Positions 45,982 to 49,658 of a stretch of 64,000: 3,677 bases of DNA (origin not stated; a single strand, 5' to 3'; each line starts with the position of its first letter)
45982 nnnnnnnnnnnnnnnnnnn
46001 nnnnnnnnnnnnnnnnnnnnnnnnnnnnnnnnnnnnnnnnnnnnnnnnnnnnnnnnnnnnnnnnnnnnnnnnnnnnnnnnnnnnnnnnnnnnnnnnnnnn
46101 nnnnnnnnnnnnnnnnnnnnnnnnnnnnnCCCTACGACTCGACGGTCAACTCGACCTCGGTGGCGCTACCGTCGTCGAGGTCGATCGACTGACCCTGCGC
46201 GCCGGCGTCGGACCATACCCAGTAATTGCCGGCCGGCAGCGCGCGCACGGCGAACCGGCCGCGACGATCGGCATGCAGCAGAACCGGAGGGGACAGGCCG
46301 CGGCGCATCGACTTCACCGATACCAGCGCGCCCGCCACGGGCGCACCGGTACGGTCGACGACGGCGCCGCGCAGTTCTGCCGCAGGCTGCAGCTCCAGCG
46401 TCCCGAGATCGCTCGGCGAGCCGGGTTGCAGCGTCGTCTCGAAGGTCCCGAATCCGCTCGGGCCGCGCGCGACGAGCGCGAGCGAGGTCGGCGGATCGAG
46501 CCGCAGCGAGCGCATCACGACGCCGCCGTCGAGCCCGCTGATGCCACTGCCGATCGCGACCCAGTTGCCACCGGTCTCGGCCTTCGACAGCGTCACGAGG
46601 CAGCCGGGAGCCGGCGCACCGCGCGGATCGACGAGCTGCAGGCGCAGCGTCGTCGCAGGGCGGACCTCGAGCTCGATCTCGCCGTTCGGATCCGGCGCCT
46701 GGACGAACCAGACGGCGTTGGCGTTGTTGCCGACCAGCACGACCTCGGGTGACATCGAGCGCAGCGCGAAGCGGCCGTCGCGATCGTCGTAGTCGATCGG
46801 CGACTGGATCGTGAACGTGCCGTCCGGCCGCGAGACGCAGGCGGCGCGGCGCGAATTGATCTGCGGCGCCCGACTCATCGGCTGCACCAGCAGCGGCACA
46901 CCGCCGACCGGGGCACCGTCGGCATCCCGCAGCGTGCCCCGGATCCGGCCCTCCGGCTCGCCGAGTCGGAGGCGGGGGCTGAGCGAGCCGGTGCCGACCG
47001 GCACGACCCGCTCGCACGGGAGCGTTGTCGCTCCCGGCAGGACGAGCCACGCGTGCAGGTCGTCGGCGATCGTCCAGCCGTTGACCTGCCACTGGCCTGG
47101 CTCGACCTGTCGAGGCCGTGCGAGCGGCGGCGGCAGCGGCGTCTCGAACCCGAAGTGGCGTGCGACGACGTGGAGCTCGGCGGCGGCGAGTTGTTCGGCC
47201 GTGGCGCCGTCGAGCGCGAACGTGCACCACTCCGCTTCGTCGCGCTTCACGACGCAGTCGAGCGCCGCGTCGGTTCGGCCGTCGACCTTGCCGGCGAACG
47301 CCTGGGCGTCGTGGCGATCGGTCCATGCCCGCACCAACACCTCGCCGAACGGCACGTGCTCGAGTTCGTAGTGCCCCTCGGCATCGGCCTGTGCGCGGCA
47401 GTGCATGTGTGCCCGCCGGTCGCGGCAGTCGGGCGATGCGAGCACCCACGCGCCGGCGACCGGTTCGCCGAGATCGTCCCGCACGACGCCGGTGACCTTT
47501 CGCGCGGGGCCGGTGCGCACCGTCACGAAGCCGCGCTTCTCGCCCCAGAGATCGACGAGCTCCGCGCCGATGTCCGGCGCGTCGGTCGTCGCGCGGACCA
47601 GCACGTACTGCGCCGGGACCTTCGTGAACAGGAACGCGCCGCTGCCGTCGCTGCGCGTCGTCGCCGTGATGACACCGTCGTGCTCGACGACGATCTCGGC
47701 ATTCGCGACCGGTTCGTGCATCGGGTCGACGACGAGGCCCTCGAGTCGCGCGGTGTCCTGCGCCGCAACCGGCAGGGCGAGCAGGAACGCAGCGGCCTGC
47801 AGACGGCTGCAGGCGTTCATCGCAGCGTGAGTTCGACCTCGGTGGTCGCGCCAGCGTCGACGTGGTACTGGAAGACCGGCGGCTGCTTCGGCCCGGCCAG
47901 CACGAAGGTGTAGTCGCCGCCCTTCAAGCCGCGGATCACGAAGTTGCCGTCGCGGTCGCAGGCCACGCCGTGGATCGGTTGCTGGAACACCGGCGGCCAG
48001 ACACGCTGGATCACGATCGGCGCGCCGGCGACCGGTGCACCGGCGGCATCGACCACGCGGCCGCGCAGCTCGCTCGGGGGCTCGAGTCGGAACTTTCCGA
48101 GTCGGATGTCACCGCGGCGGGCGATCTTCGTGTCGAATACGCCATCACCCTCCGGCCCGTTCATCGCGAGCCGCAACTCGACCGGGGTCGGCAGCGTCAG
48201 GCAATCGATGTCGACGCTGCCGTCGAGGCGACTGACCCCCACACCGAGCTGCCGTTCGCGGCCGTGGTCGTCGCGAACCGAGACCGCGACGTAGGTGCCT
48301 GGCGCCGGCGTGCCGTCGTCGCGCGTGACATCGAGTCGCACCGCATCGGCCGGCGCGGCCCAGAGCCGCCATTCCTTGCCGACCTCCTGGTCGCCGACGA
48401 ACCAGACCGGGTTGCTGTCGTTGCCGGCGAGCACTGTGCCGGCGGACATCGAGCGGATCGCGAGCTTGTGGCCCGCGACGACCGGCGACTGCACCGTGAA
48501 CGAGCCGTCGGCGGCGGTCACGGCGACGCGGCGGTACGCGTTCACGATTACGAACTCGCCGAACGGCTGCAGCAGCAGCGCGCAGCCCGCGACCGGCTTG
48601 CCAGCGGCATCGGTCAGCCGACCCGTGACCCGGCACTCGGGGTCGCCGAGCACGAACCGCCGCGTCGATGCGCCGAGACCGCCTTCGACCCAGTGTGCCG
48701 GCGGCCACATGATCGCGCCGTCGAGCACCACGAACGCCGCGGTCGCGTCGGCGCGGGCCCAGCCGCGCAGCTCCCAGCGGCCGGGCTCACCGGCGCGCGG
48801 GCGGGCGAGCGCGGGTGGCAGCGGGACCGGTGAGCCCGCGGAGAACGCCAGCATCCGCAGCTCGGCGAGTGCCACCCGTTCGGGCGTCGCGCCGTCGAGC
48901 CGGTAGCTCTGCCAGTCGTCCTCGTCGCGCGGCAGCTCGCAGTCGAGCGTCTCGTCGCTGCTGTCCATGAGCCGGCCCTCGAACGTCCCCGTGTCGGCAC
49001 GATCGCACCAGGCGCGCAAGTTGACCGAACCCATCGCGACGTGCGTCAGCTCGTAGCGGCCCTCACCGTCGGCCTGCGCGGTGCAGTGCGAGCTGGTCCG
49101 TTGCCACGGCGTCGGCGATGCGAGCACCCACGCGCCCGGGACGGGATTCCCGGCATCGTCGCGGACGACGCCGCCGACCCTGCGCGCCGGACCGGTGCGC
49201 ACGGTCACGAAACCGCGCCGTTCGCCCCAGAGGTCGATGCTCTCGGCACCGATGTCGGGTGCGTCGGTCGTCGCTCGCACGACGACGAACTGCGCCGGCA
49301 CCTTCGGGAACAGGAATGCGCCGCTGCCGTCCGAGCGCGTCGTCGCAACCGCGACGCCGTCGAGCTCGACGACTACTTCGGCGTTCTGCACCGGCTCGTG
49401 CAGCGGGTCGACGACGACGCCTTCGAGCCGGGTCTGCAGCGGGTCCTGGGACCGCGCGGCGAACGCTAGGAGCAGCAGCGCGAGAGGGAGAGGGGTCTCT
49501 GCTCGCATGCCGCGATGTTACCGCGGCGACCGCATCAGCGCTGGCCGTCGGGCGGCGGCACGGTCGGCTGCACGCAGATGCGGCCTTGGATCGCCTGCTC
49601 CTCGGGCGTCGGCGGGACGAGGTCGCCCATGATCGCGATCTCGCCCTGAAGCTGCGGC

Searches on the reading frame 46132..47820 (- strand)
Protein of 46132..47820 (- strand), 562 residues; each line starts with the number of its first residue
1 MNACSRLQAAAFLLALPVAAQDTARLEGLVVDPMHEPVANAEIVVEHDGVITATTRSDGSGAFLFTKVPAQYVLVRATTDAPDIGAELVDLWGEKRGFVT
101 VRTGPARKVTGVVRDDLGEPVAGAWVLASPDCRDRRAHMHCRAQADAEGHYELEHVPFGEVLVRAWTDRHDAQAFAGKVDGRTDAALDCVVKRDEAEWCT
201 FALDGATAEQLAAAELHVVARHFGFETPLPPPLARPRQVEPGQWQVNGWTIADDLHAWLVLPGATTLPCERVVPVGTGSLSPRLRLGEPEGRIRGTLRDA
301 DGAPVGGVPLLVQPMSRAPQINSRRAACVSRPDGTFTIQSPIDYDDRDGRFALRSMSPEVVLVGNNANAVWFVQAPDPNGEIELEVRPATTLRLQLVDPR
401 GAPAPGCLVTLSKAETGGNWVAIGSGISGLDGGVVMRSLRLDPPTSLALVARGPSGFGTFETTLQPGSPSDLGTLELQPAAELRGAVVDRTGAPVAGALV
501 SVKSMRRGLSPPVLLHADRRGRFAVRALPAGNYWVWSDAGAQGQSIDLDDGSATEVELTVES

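Call 57: search_protein_families(library=pfam, proteins=[window:46132-47820:-], max_evalue=0.001)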
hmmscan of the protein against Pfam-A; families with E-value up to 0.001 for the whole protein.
window:46132-47820:- (562 aa): 5 families
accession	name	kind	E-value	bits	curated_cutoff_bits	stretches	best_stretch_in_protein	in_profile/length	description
PF13620.12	CarboxypepD_reg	-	4.5e-35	120.3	32.3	3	483-560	2-81/82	Carboxypeptidase regulatory-like domain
PF13715.12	CarbopepD_reg_2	-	1.6e-11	44.5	32.2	0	484-535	2-48/88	CarboxypepD_reg-like domain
PF24107.1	DUF7382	-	3e-10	40.3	27.4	0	26-60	22-61/65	Domain of unknown function (DUF7382)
PF02369.22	Big_1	-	1.6e-08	34.9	34.9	0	21-79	16-80/93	Bacterial Ig-like domain (group 1)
PF00775.27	Dioxygenase_C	-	0.00016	21.6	27.3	0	483-502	32-51/182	Dioxygenase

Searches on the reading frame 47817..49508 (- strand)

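Call 57: search_protein_families(library=pfam, proteins=[window:47817-49508:-], max_evalue=0.001)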
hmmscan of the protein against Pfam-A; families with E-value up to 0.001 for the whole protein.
window:47817-49508:- (563 aa): 5 families
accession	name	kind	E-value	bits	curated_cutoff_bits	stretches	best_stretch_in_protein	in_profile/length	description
PF13620.12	CarboxypepD_reg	-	1.2e-34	118.9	32.3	3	481-563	2-82/82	Carboxypeptidase regulatory-like domain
PF13715.12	CarbopepD_reg_2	-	2.9e-12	46.9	32.2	0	482-536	2-49/88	CarboxypepD_reg-like domain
PF02369.22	Big_1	-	3.5e-12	46.7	34.9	0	114-168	24-80/93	Bacterial Ig-like domain (group 1)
PF24107.1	DUF7382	-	4.2e-05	23.8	27.4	0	26-62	20-61/65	Domain of unknown function (DUF7382)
PF00775.27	Dioxygenase_C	-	0.00041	20.3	27.3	0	481-498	32-49/182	Dioxygenase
